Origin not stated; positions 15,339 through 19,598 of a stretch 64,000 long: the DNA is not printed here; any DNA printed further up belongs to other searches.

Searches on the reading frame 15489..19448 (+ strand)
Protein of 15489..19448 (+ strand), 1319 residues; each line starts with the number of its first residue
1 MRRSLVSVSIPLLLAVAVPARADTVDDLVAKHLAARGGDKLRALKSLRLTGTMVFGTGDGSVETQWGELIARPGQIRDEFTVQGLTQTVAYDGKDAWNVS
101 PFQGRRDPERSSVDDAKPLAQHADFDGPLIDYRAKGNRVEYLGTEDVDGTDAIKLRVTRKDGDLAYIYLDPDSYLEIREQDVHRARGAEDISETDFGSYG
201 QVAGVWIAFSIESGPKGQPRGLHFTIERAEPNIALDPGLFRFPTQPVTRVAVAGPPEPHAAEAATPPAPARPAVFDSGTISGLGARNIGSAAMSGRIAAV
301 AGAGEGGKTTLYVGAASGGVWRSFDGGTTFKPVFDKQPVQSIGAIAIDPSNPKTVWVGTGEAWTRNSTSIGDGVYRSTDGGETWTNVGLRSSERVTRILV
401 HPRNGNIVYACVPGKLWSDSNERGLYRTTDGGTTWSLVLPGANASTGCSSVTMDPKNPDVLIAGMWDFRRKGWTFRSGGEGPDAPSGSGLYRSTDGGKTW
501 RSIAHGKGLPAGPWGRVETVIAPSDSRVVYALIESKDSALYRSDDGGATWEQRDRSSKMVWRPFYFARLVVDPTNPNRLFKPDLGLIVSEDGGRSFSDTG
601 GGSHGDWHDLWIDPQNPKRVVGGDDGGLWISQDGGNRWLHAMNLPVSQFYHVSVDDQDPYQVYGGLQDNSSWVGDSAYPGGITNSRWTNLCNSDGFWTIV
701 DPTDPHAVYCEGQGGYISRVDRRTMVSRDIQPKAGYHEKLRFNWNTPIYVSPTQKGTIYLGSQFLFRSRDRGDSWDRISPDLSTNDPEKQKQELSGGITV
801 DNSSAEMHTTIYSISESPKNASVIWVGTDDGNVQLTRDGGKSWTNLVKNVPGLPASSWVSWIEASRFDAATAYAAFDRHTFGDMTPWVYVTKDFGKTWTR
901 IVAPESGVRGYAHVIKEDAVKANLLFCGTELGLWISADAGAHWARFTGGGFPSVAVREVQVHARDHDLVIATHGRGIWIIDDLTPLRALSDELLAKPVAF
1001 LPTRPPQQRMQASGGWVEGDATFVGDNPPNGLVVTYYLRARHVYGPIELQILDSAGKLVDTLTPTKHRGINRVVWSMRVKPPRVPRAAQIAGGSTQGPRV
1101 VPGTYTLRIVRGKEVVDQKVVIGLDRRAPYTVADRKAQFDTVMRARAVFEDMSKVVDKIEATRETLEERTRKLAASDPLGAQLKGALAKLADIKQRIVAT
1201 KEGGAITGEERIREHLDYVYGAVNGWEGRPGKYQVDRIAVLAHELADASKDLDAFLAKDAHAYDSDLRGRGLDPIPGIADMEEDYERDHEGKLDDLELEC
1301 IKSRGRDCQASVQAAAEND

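Call 63: search_protein_families(library=pfam, proteins=[window:15489-19448:+], max_evalue=0.0001)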
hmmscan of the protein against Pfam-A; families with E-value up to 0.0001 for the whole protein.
window:15489-19448:+ (1319 aa): 3 families
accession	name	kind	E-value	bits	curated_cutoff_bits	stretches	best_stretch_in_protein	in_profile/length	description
PF15902.12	Sortilin-Vps10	-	4.2e-37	128.4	33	3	320-443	3-117/446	Sortilin, neurotensin receptor 3,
PF02012.26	BNR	-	2.5e-13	48.3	27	0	491-501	1-11/12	BNR/Asp-box repeat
PF14870.12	PSII_BNR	-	2.4e-06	27.5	27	0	490-552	84-139/303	Photosynthesis system II assembly factor YCF48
